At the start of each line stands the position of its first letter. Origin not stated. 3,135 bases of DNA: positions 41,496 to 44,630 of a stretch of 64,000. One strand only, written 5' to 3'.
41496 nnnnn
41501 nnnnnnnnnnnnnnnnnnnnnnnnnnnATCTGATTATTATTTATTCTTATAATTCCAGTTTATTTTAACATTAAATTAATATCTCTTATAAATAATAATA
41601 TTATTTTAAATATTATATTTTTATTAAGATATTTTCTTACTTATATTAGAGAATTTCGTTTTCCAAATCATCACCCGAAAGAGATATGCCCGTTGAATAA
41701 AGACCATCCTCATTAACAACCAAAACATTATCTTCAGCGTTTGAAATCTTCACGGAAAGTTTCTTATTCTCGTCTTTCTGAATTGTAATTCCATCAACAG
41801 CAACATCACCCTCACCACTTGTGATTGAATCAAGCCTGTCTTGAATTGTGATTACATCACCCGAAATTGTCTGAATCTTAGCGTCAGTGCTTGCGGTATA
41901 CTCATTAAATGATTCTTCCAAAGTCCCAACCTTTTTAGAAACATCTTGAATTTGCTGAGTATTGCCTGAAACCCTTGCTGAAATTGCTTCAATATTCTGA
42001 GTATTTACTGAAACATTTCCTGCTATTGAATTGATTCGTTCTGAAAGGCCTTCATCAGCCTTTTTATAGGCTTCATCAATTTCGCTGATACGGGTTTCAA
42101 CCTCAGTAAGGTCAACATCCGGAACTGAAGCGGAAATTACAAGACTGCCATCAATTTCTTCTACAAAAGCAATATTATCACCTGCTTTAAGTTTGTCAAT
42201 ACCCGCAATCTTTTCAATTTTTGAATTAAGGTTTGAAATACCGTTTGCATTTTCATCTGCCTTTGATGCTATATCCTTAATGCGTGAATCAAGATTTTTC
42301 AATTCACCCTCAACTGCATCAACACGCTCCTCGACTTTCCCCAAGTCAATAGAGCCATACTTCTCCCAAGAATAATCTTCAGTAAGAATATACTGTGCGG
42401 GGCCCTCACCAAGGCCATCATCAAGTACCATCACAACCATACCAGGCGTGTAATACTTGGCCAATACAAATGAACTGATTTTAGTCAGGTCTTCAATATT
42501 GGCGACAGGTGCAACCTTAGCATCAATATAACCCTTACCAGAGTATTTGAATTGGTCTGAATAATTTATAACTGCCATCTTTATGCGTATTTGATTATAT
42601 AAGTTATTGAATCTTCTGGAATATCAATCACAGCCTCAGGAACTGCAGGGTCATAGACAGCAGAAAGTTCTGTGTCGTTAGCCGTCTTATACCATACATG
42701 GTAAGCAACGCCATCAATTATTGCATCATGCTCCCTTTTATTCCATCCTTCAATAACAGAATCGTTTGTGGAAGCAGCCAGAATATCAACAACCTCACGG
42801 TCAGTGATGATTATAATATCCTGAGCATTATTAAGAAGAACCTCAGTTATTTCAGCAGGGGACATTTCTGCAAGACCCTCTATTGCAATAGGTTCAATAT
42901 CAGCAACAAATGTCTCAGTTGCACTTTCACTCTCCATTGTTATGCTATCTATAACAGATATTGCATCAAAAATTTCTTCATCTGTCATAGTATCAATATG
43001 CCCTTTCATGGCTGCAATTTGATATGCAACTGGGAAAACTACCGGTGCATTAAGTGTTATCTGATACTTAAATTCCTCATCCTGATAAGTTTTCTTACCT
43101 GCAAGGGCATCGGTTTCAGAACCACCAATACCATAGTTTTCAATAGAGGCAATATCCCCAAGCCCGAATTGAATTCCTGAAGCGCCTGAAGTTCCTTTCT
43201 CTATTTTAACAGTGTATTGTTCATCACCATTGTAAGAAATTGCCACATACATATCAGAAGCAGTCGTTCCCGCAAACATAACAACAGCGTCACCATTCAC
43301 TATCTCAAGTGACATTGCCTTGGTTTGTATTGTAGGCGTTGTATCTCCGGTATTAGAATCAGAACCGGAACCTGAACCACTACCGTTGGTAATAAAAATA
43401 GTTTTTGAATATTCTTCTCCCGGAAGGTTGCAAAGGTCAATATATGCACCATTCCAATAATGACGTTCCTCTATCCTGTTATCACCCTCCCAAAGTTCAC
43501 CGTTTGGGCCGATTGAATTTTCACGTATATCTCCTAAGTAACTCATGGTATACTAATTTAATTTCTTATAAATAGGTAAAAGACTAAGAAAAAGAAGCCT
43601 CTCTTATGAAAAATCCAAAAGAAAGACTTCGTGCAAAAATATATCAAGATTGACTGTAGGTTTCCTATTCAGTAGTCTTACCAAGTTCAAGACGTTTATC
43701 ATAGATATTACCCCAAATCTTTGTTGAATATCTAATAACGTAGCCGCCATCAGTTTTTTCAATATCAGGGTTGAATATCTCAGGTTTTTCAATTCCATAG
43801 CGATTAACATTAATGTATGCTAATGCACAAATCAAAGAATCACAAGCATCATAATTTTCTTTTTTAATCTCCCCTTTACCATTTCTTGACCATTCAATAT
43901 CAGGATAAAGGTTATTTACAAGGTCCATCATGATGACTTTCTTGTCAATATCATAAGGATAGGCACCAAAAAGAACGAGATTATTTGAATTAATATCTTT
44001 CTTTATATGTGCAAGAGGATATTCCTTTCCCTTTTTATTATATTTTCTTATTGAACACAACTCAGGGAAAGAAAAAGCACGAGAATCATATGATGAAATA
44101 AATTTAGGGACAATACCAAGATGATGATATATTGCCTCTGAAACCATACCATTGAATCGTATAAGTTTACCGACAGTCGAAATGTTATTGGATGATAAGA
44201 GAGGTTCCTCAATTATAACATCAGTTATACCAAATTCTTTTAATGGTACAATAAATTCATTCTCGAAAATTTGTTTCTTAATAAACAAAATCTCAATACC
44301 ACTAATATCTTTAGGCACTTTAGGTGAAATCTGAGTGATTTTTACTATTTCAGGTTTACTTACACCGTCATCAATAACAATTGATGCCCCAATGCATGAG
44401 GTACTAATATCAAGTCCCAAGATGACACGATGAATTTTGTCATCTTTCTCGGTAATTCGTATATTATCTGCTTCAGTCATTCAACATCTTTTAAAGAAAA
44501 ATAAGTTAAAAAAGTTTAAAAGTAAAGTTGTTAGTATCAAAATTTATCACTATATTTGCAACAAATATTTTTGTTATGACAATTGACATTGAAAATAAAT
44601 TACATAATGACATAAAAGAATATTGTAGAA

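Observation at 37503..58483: At least ten tail-fibre or tailspike paralogues in three loci with shuffled shared domains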

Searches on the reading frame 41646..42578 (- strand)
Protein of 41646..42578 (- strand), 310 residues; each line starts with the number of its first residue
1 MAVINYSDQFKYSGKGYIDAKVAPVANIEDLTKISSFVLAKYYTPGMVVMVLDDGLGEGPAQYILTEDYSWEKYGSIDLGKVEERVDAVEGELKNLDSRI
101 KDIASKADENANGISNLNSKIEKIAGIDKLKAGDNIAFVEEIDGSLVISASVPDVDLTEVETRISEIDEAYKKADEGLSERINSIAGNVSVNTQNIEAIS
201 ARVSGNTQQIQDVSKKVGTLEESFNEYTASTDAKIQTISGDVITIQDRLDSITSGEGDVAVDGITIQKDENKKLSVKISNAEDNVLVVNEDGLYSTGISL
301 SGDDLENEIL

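Call 5: search_protein_families(library=pfam, proteins=[window:41646-42578:-], max_evalue=0.1)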
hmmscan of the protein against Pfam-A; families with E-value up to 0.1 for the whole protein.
window:41646-42578:- (310 aa): 40 families (the best 25 are shown)
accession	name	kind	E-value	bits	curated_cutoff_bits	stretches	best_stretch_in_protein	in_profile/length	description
PF05531.17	NPV_P10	-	1.5e-05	25.8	29.8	1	79-127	13-64/75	Nucleopolyhedrovirus P10 protein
PF10779.14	XhlA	-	5e-05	23.8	34.7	1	82-125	2-45/67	Haemolysin XhlA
PF10046.14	BLOC1_2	-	0.00023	21.9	33.4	1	182-225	39-82/96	Biogenesis of lysosome-related organelles complex-1 subunit 2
PF07889.17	DUF1664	-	0.0003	21.3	34.6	1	158-227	44-113/124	Protein of unknown function (DUF1664)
PF01519.22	DUF16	-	0.00032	21.6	40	1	167-253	25-103/104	Protein of unknown function DUF16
PF08702.15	Fib_alpha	-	0.00038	21.1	29.9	1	162-223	70-131/143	Fibrinogen alpha/beta chain family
PF23991.1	DUF7310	-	0.00039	21.3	40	0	83-107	2-53/83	Coiled-coil region of unknown function (DUF7310)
PF04513.17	Baculo_PEP_C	-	0.00056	20.4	38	0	80-128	34-81/140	Baculovirus polyhedron envelope protein, PEP, C terminus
PF13166.12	AAA_13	-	0.00057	19.1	36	1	155-227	399-470/713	AAA domain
PF04740.18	LXG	-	0.00066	20.1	26.5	1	158-247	101-191/202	LXG domain of WXG superfamily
PF10456.14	BAR_3_WASP_bdg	-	0.00081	19.3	24.9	1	148-248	26-126/236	WASP-binding domain of Sorting nexin protein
PF06419.17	COG6_N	-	0.0015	19.1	27.4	0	79-124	35-80/114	Conserved oligomeric complex COG6, N-terminal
PF01442.23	Apolipoprotein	-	0.0037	17.4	90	1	160-237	53-132/190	Apolipoprotein A1/A4/E domain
PF14966.11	DNA_repr_REX1B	-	0.004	18.1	24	0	191-228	28-65/94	DNA repair REX1-B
PF20667.3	Sec10_N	-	0.0047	17.5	27.4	0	212-254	39-84/118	Exocyst complex component Sec10, N-terminal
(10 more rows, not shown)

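Call 6: search_protein_families(library=phrogs, proteins=[window:41646-42578:-], max_evalue=0.01)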
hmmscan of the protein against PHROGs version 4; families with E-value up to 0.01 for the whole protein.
window:41646-42578:- (310 aa): 10 families
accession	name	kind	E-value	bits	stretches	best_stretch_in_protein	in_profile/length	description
phrog_937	-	other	3.5e-05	25.1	1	158-244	7-96/115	hemolysin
phrog_12015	-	unknown function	0.00057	20.5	1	79-124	100-145/165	-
phrog_1620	-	moron, auxiliary metabolic gene and host takeover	0.0013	19.7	0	157-222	137-198/200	Hdf-like antirestriction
phrog_1193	-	other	0.0013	19.6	0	82-124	4-46/76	hemolysin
phrog_18805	-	unknown function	0.0029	17.5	1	77-200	163-285/457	-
phrog_13079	-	unknown function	0.004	18.2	1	84-139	11-66/150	-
phrog_7330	-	unknown function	0.0042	18.4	1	88-125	39-76/82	-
phrog_25947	-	other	0.0049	18.2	0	80-124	12-56/79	hol-like chemotaxis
phrog_11953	-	DNA, RNA and nucleotide metabolism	0.0073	17.1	0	159-278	25-128/154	exonuclease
phrog_4780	-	unknown function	0.01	16.5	0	158-284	133-254/275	-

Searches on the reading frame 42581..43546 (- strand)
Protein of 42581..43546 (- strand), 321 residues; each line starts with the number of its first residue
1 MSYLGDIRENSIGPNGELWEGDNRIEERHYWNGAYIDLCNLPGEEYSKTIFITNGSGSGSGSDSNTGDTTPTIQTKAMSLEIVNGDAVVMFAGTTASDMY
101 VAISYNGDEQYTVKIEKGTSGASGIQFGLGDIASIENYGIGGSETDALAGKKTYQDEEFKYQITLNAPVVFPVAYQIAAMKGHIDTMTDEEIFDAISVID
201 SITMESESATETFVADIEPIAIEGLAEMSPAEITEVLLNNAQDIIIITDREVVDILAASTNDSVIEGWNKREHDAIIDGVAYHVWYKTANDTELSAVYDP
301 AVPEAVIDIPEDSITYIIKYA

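Call 5: search_protein_families(library=pfam, proteins=[window:42581-43546:-], max_evalue=0.1)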
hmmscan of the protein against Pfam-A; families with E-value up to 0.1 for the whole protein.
window:42581-43546:- (321 aa): 0 families

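Call 6: search_protein_families(library=phrogs, proteins=[window:42581-43546:-], max_evalue=0.01)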
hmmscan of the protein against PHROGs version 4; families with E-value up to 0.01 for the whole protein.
window:42581-43546:- (321 aa): 0 families

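Call 82: search_protein_families(library=phrogs, proteins=[window:42581-43546:-], max_evalue=0.001)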
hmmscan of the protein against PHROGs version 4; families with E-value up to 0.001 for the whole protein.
window:42581-43546:- (321 aa): 0 families

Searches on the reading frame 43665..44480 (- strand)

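Call 33: search_protein_families(library=pfam, proteins=[window:43665-44480:-], max_evalue=0.01)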
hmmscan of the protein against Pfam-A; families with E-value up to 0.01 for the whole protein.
window:43665-44480:- (271 aa): 0 families

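Call 82: search_protein_families(library=phrogs, proteins=[window:43665-44480:-], max_evalue=0.001)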
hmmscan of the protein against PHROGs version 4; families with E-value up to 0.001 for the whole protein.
window:43665-44480:- (271 aa): 1 family
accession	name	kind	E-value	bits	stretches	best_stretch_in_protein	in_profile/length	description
phrog_159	-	DNA, RNA and nucleotide metabolism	1.8e-06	28.2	0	18-119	88-185/330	RuvC-like Holliday junction resolvase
